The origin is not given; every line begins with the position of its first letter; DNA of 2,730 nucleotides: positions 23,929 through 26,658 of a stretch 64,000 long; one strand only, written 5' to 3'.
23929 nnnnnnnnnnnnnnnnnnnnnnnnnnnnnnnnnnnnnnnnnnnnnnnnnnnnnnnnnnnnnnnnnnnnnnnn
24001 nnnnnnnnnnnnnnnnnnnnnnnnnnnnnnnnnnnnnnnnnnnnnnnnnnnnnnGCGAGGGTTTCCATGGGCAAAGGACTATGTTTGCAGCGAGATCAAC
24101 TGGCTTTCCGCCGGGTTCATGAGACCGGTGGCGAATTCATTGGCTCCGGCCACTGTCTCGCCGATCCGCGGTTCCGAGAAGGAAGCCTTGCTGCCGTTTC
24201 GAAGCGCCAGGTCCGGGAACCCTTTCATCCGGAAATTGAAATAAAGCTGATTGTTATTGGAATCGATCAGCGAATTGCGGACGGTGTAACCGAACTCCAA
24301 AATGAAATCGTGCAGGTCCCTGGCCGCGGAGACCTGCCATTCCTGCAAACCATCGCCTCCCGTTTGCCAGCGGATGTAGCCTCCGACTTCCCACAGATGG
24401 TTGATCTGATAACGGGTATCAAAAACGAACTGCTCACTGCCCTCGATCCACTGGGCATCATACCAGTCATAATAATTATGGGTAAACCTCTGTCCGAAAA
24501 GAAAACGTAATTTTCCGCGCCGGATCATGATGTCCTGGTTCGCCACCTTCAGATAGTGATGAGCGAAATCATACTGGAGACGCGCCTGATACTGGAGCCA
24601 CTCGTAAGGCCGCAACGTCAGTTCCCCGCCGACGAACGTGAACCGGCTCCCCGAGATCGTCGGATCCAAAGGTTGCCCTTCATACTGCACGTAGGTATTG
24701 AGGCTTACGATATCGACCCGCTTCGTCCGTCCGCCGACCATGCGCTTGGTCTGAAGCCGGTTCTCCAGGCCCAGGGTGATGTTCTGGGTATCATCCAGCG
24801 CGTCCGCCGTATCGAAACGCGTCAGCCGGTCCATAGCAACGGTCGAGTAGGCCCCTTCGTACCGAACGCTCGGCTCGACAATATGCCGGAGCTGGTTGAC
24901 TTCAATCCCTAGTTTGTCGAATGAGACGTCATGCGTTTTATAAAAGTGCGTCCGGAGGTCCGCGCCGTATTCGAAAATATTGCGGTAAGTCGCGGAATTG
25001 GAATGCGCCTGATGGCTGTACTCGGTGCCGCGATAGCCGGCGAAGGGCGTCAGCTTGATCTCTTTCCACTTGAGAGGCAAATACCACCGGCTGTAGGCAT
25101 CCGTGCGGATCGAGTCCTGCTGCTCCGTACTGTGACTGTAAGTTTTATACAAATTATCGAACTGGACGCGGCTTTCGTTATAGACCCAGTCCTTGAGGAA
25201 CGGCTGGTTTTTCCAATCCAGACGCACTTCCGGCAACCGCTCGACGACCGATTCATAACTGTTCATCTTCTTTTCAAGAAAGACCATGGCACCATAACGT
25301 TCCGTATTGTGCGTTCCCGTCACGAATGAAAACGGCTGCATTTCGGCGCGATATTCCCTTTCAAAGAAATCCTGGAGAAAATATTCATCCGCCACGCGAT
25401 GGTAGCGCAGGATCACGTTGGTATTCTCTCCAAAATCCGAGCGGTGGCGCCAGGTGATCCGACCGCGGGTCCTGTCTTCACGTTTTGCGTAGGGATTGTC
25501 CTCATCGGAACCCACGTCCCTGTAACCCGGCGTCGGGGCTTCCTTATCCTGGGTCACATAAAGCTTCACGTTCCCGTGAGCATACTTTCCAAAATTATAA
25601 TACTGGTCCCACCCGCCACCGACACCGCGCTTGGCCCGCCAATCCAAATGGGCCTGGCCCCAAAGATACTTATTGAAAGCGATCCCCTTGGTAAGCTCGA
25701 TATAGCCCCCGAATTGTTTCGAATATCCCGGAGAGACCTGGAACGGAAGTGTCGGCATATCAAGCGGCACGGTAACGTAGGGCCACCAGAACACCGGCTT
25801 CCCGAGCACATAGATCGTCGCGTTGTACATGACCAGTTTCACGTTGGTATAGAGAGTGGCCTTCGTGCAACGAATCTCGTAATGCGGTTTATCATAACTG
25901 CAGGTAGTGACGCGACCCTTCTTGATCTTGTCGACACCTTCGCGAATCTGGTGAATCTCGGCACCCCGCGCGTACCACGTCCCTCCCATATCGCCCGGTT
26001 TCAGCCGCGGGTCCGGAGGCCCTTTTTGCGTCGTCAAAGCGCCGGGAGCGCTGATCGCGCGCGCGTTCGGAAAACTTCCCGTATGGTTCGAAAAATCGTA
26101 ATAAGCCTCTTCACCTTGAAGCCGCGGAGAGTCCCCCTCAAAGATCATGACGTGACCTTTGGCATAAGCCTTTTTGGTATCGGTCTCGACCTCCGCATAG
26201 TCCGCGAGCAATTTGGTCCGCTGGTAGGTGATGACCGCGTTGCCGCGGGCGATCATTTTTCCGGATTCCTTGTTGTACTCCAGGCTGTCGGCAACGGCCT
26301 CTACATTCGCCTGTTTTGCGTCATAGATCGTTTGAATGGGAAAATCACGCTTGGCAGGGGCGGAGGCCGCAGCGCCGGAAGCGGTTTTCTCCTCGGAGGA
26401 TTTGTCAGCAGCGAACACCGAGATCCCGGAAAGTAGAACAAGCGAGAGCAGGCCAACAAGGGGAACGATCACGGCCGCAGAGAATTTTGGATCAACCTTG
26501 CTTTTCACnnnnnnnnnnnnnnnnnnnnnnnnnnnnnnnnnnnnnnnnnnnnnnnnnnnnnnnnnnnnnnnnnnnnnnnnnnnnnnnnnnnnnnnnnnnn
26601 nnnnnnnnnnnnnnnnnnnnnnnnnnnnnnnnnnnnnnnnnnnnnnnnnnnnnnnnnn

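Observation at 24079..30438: lptD is translationally coupled to two tandem membrane diguanylate cyclases and an orphan MalK-like ATPase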

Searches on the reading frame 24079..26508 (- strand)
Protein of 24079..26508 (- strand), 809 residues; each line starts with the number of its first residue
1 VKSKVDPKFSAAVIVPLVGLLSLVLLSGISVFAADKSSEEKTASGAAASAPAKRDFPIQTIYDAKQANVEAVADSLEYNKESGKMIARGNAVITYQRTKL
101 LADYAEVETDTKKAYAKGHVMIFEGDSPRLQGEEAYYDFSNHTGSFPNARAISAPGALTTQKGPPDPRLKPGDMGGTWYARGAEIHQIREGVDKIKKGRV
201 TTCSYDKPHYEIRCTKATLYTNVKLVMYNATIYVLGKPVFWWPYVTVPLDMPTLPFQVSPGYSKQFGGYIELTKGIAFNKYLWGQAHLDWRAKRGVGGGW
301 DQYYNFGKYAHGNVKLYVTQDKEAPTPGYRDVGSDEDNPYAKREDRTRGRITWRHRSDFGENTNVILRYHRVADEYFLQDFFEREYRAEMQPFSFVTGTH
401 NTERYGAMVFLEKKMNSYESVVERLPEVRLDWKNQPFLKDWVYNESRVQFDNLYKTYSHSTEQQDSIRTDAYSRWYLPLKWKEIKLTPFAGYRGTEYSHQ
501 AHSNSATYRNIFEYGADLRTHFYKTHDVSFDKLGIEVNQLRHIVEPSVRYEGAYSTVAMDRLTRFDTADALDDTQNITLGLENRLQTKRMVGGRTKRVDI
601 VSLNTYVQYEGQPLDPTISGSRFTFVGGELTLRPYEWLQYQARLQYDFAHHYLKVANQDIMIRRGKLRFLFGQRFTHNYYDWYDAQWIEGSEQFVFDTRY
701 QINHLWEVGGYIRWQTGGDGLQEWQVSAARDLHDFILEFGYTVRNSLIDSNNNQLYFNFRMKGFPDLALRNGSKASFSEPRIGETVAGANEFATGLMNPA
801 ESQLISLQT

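Call 4: search_protein_families(library=pfam, proteins=[window:24079-26508:-], max_evalue=0.01)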
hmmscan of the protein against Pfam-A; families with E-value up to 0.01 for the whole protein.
window:24079-26508:- (809 aa): 1 family
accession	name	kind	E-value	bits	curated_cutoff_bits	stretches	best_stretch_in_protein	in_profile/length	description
PF04453.20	LptD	-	1.5e-11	44.7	22.4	1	347-706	2-384/384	LPS transport system D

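Call 5: search_protein_families(library=ncbifam, proteins=[window:24079-26508:-], max_evalue=0.01)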
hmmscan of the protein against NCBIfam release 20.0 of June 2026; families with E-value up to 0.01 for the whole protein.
window:24079-26508:- (809 aa): 3 families
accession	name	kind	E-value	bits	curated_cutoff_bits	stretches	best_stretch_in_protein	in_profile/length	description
NF052235.1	CT351_fam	equivalog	7.5e-11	41.3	900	1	178-616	98-513/674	CT351 family outer membrane beta-barrel protein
NF002997.0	PRK03761.1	equivalog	5.5e-05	21.5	683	1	194-382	163-341/783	LPS assembly protein LptD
TIGR04409.1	LptC_YrbK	equivalog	0.00015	21.4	38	1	15-141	3-138/180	LPS export ABC transporter periplasmic protein LptC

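Call 12: find_related_loci(query=window:24079-26508:-, collection=genome_contigs, flank=10000)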
Query window:24079-26508:- (809 aa) in genome_contigs; peptide patterns used: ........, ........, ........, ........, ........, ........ (x = any residue, [..] = any of these).
51 stretches matched a pattern; 8 encode a relative of the query (tblastn E <= 1e-3); 8 distinct loci.
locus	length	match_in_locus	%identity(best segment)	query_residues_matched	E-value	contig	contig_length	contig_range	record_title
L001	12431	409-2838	81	1-809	0e+0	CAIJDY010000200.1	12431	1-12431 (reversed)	MAG: Candidatus Omnitrophica bacterium isolate AM5_bin-0692 genome assembly, contig: bin-0692:200/229, whole genome shot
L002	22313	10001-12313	64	23-808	0e+0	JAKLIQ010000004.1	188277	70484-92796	MAG: Candidatus Omnitrophota bacterium isolate RA.bin90 RA.bin90_4, whole genome shotgun sequence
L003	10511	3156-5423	64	32-808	0e+0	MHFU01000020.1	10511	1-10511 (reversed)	MAG: Omnitrophica bacterium RIFOXYB12_FULL_50_7 rifoxyb3_full_scaffold_1281, whole genome shotgun sequence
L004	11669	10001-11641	47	48-618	2e-174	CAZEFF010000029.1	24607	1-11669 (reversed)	MAG TPA_asm: uncultured bacterium isolate SRP342105_co1_304 genome assembly, contig: NODE_2672_length_24607_cov_6.837569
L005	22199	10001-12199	45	37-791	0e+0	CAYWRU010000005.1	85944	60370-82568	MAG TPA_asm: uncultured bacterium isolate SRP257259_co1_296 genome assembly, contig: NODE_235_length_85944_cov_5.715028,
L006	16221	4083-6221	38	47-802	6e-170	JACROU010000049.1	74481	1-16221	MAG: Candidatus Omnitrophota bacterium isolate NC_groundwater_1969_Pr3_S-0.2um_47_3 scaffold_46819, whole genome shotgun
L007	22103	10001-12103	37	67-802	3e-168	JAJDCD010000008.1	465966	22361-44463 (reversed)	MAG: Candidatus Omnitrophota bacterium isolate OFTM55 OFTM55_7, whole genome shotgun sequence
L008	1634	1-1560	34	74-618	3e-99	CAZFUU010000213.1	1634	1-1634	MAG TPA_asm: uncultured bacterium isolate SRP263991_co7_896 genome assembly, contig: NODE_216947_length_1634_cov_3.64091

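Call 16: find_homologous_proteins(query=window:24079-26508:-, max_evalue=1e-10)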
Query window:24079-26508:- (809 aa): 138 proteins with E <= 1e-10 among 8000 candidates; the best 120 are listed.
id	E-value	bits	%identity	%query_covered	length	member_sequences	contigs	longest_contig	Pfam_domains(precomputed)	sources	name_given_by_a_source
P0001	0.0e+0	1899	100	100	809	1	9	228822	PF04453.21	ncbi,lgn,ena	-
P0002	0.0e+0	1544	81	100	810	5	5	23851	PF04453.21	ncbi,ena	-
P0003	0.0e+0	1497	78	100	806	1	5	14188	PF04453.21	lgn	-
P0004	0.0e+0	1304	69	99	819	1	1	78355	PF04453.21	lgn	-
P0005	0.0e+0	1184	64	100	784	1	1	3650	PF04453.21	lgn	-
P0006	0.0e+0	1181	65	96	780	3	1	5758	PF04453.21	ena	-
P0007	0.0e+0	1177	64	99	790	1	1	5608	PF04453.21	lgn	-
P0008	0.0e+0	1167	64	100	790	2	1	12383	PF04453.21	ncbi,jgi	-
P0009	0.0e+0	1160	65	94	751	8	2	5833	PF04453.21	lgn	-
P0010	0.0e+0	1138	63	98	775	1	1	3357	PF04453.21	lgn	-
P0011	0.0e+0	1134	63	97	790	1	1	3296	PF04453.21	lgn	-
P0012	0.0e+0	1133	62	98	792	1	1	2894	PF04453.21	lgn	-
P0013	0.0e+0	1128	62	99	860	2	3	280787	PF04453.21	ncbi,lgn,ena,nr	ncbi:MAG TPA: LPS assembly protein LptD [Candidatus Omnitrophota bacterium]|nr:LPS assembly protein 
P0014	0.0e+0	1127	63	94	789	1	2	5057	PF04453.21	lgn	-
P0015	0.0e+0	1123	61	100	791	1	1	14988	PF04453.21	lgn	-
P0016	0.0e+0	1114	63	94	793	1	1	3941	PF04453.21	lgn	-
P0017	0.0e+0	1105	62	94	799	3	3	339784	PF04453.21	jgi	-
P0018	0.0e+0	1102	63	94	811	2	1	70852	PF04453.21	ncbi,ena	-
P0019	0.0e+0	1094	62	96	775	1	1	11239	PF04453.21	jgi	jgi:lipopolysaccharide assembly outer membrane protein LptD (OstA)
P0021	0.0e+0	1084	58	98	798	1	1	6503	PF04453.21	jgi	jgi:lipopolysaccharide assembly outer membrane protein LptD (OstA)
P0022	0.0e+0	1084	59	99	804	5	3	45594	PF04453.21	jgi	-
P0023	0.0e+0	1083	60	97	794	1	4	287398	PF04453.21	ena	-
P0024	0.0e+0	1083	61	94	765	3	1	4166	PF04453.21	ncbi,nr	ncbi:MAG: LptA/OstA family protein, partial [Candidatus Omnitrophica bacterium]|nr:LptA/OstA family 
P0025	0.0e+0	1081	60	99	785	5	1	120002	PF04453.21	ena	-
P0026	0.0e+0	1080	61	96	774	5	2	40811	PF04453.21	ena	-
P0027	0.0e+0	1071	58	98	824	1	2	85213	PF04453.21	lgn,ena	-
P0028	0.0e+0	1058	60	95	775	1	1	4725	PF04453.21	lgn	-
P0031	7.0e-297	1005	58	95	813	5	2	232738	PF04453.21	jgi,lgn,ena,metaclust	metaclust:\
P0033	2.2e-296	1004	57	98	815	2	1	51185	PF04453.21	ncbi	ncbi:MAG: LPS assembly protein LptD [Candidatus Omnitrophota bacterium]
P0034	2.6e-295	1000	57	97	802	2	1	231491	PF04453.21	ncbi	-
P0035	4.8e-295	999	57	98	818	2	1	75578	PF04453.21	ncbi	ncbi:MAG: LPS assembly protein LptD [Candidatus Omnitrophota bacterium]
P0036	2.6e-294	997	56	93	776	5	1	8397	PF04453.21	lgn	-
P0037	4.3e-294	996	57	95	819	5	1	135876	PF04453.21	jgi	jgi:hypothetical protein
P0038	3.0e-291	987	57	96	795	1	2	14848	PF04453.21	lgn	-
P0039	6.8e-290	982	57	96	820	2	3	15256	PF04453.21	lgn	-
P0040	2.3e-289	980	58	92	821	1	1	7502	PF04453.21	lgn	-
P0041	2.4e-289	980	56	98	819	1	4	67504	PF04453.21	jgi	jgi:hypothetical protein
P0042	3.5e-288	976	57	93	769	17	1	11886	PF04453.21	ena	-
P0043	4.1e-288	976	57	93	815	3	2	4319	PF04453.21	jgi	jgi:LPS-assembly protein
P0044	1.7e-287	974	56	95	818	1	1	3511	PF04453.21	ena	-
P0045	1.8e-287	974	56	97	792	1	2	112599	PF04453.21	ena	-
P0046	9.9e-287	972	56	95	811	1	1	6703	PF04453.21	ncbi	-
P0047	1.1e-286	971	57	94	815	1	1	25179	PF04453.21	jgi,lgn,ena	-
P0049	5.1e-284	963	56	95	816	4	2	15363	PF04453.21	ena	-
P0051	2.9e-281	954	54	96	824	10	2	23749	PF04453.21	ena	-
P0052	6.5e-281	952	54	98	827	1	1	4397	PF04453.21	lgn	-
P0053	1.6e-279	948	55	95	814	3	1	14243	PF04453.21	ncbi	-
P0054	1.5e-278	945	55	95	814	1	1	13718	PF04453.21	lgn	-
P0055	4.1e-274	930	53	97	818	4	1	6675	PF04453.21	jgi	-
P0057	6.7e-269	913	53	96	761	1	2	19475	PF04453.21,PF03968.20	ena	-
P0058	6.8e-263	893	56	87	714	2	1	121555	PF04453.21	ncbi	ncbi:MAG: LPS assembly protein LptD, partial [Candidatus Omnitrophota bacterium]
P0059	7.5e-251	853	50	93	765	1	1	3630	PF04453.21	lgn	-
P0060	2.3e-248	845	51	97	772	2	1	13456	PF04453.21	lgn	-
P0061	6.0e-246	837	51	92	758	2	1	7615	PF04453.21,PF03968.20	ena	-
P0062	1.9e-245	835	51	96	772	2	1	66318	PF04453.21,PF06835.19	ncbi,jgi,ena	-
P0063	2.0e-243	828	49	97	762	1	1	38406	PF04453.21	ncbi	-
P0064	1.5e-242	826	48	95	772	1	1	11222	PF04453.21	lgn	-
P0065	6.6e-240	817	49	96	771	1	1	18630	PF04453.21,PF03968.20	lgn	-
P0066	5.9e-238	810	48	96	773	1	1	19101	PF04453.21,PF03968.20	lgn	-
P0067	1.0e-237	810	47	96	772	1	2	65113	PF04453.21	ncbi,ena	-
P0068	4.1e-237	808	48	96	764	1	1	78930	PF04453.21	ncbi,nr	ncbi:MAG: LPS-assembly protein LptD [Candidatus Omnitrophica bacterium]|nr:LPS-assembly protein LptD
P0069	1.8e-233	796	46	96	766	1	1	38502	PF04453.21,PF19838.6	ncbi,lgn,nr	ncbi:MAG: LPS-assembly protein LptD [Candidatus Omnitrophica bacterium]|nr:LPS-assembly protein LptD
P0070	5.5e-233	794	47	95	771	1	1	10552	PF03968.20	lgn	-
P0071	3.4e-232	791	61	70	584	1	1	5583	PF04453.21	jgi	jgi:lipopolysaccharide assembly outer membrane protein LptD (OstA)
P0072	3.9e-232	791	47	96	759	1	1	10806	PF04453.21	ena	-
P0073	1.7e-231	789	47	96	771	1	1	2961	PF03968.20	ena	-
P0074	1.0e-230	786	47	96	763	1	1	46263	PF04453.21,PF03968.20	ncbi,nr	ncbi:MAG: LPS-assembly protein LptD [Candidatus Omnitrophica bacterium]|nr:LPS-assembly protein LptD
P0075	2.3e-230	785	48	92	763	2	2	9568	PF03968.20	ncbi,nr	ncbi:MAG: LptA/OstA family protein [Candidatus Omnitrophica bacterium]|nr:LptA/OstA family protein [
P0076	2.6e-230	785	48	97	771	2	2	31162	PF04453.21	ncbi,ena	-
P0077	2.5e-229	782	47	95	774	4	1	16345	PF04453.21,PF03968.20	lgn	-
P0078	2.6e-229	782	46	98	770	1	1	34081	PF04453.21,PF03968.20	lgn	-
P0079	2.9e-229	782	48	95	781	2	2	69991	PF04453.21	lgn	-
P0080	1.8e-227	776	47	95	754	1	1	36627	PF04453.21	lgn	-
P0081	3.2e-227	775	48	90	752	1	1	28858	PF04453.21,PF03968.20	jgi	jgi:lipopolysaccharide assembly outer membrane protein LptD (OstA)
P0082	3.7e-227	775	46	95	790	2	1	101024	PF04453.21,PF03968.20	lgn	-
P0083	5.5e-227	774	48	91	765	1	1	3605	PF04453.21,PF03968.20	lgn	-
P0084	1.2e-226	773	49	90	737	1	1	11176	PF04453.21,PF03968.20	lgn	-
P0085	1.4e-226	773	47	96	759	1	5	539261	PF04453.21,PF03968.20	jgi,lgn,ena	-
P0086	8.3e-226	770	47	96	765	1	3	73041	PF04453.21,PF03968.20,PF19838.6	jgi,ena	-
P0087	9.4e-226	770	48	91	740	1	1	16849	PF04453.21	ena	-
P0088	2.2e-225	769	45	96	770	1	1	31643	PF03968.20,PF06835.19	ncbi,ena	-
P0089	3.9e-225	768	47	96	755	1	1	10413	PF04453.21,PF03968.20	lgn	-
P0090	1.8e-224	766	48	91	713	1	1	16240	PF04453.21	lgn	-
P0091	3.1e-224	765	46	95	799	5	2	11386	PF04453.21,PF03968.20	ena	-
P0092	3.1e-224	765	46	95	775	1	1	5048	PF04453.21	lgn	-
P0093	1.1e-223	763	45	96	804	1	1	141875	PF04453.21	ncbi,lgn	-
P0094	5.8e-223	761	47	91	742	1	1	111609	PF04453.21,PF03968.20,PF19838.6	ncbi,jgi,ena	-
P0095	7.8e-223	760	48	93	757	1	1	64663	PF04453.21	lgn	-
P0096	1.3e-221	756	48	90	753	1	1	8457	PF04453.21,PF03968.20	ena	-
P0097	1.5e-221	756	46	95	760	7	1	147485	PF04453.21,PF03968.20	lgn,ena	-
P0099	1.6e-220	753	48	90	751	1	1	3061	PF04453.21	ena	-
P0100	1.6e-219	749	45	93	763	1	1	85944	PF04453.21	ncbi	-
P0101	2.7e-219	749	46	96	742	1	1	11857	PF04453.21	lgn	-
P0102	1.3e-218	746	47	90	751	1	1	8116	PF04453.21,PF03968.20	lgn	-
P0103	1.3e-217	743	47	89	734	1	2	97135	PF04453.21,PF03968.20,PF19838.6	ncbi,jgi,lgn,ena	-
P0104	1.4e-216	740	46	95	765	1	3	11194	PF04453.21,PF03968.20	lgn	-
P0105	1.9e-216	739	46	94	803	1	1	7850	PF04453.21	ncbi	-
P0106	2.8e-216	739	47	91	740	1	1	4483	PF04453.21,PF03968.20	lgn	-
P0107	2.8e-214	732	45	95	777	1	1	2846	PF04453.21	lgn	-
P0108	7.3e-214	731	45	95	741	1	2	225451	PF04453.21,PF03968.20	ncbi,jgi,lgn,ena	-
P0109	9.4e-214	730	45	97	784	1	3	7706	PF04453.21,PF03968.20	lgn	-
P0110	1.4e-213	730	46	98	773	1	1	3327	PF04453.21,PF19838.6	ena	-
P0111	4.4e-213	728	46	92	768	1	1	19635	PF04453.21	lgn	-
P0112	9.8e-213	727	46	93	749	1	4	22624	PF04453.21,PF03968.20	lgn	-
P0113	1.4e-212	726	47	92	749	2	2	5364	PF04453.21,PF03968.20,PF06835.19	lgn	-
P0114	4.7e-212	725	45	97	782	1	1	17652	PF04453.21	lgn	-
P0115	1.0e-211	724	45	96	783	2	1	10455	PF04453.21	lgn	-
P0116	2.4e-211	722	44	97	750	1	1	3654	PF04453.21,PF03968.20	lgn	-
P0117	7.3e-210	717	46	92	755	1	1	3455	PF04453.21,PF03968.20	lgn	-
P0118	1.1e-201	690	44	93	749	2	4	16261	PF03968.20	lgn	-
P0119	2.4e-201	689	43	94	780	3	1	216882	PF04453.21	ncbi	ncbi:MAG: LPS-assembly protein LptD [Candidatus Omnitrophota bacterium]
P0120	1.4e-179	617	40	92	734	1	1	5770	PF04453.21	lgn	-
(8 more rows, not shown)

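Call 17: find_encoding_contigs(protein=P0085, flank=8000, max_places=1)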
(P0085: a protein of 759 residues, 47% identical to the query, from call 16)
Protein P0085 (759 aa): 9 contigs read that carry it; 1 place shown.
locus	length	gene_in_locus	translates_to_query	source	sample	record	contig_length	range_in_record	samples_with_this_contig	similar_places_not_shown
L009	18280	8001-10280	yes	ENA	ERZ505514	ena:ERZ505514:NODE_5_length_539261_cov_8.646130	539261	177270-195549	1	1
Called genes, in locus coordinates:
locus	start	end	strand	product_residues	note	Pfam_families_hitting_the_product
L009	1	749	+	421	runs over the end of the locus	PF00990:GGDEF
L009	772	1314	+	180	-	PF00293:NUDIX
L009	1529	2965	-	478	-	PF00309:Sigma54_AID, PF04963:Sigma54_CBD, PF04552:Sigma54_DBD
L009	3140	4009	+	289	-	PF17848:Zn_ribbon_ACC (weak), PF01039:Carboxyl_trans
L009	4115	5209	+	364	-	PF02463:SMC_N (weak), PF03215:Rad17 (faint), PF00005:ABC_tran, PF13304:AAA_21 (faint), PF17912:OB_MalK, PF08402:TOBE_2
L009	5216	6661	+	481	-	PF01590:GAF, PF13185:GAF_2, PF00990:GGDEF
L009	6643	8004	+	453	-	PF00990:GGDEF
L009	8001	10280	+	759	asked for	PF03968:LptD_N (weak), PF04453:LptD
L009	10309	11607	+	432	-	PF02558:ApbA (weak), PF03446:NAD_binding_2 (faint), PF03721:UDPG_MGDP_dh_N, PF03807:F420_oxidored (faint), PF00984:UDPG_MGDP_dh, PF03720:UDPG_MGDP_dh_C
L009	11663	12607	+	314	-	PF01073:3Beta_HSD, PF01370:Epimerase, PF02719:Polysacc_synt_2 (faint), PF16363:GDP_Man_Dehyd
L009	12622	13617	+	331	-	PF01073:3Beta_HSD, PF01370:Epimerase, PF04321:RmlD_sub_bind, PF16363:GDP_Man_Dehyd, PF07993:NAD_binding_4 (weak)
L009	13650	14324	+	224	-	PF00535:Glycos_transf_2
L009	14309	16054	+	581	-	PF13231:PMT_2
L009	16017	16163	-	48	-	-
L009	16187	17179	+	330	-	PF01370:Epimerase, PF04321:RmlD_sub_bind, PF05368:NmrA, PF16363:GDP_Man_Dehyd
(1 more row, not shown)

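Call 18: find_encoding_contigs(protein=P0119, flank=8000, max_places=1)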
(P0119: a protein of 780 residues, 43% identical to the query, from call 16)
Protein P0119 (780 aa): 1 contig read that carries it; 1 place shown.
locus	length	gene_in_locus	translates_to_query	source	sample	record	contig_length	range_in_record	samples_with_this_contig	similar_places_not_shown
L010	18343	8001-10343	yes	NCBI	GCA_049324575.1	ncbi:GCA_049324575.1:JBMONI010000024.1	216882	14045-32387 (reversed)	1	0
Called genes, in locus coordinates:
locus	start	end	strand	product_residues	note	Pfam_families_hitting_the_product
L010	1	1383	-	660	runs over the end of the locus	PF13181:TPR_8 (faint), PF13424:TPR_12 (faint), PF13431:TPR_17 (faint), PF13174:TPR_6 (faint), PF00515:TPR_1 (faint), PF07719:TPR_2 (faint), PF13176:TPR_7 (faint), PF13432:TPR_16 (weak), +4 more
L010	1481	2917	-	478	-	PF00309:Sigma54_AID, PF04963:Sigma54_CBD, PF00356:LacI (faint), PF04552:Sigma54_DBD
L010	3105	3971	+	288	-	PF17848:Zn_ribbon_ACC (weak), PF01039:Carboxyl_trans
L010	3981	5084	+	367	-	PF03215:Rad17 (weak), PF00005:ABC_tran, PF02463:SMC_N (weak), PF17912:OB_MalK, PF08402:TOBE_2 (weak)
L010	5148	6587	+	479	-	PF01590:GAF, PF13185:GAF_2, PF13492:GAF_3, PF00990:GGDEF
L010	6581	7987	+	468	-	PF00990:GGDEF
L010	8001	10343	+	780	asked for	PF04453:LptD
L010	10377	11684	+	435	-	PF03446:NAD_binding_2 (faint), PF03721:UDPG_MGDP_dh_N, PF03807:F420_oxidored (faint), PF00984:UDPG_MGDP_dh, PF03720:UDPG_MGDP_dh_C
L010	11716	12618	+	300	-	PF01073:3Beta_HSD, PF01370:Epimerase, PF04321:RmlD_sub_bind, PF16363:GDP_Man_Dehyd, PF02719:Polysacc_synt_2, PF07993:NAD_binding_4 (weak)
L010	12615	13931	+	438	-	PF03446:NAD_binding_2, PF03721:UDPG_MGDP_dh_N, PF00984:UDPG_MGDP_dh, PF03720:UDPG_MGDP_dh_C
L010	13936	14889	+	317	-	PF01073:3Beta_HSD, PF01370:Epimerase, PF02719:Polysacc_synt_2 (faint), PF04321:RmlD_sub_bind (weak), PF07993:NAD_binding_4 (faint), PF16363:GDP_Man_Dehyd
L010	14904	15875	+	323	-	PF01370:Epimerase, PF04321:RmlD_sub_bind, PF05368:NmrA, PF16363:GDP_Man_Dehyd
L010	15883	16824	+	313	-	PF01073:3Beta_HSD, PF01370:Epimerase, PF02719:Polysacc_synt_2 (faint), PF04321:RmlD_sub_bind, PF16363:GDP_Man_Dehyd, PF07993:NAD_binding_4 (weak)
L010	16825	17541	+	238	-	PF00535:Glycos_transf_2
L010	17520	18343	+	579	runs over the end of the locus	PF02366:PMT (faint), PF13231:PMT_2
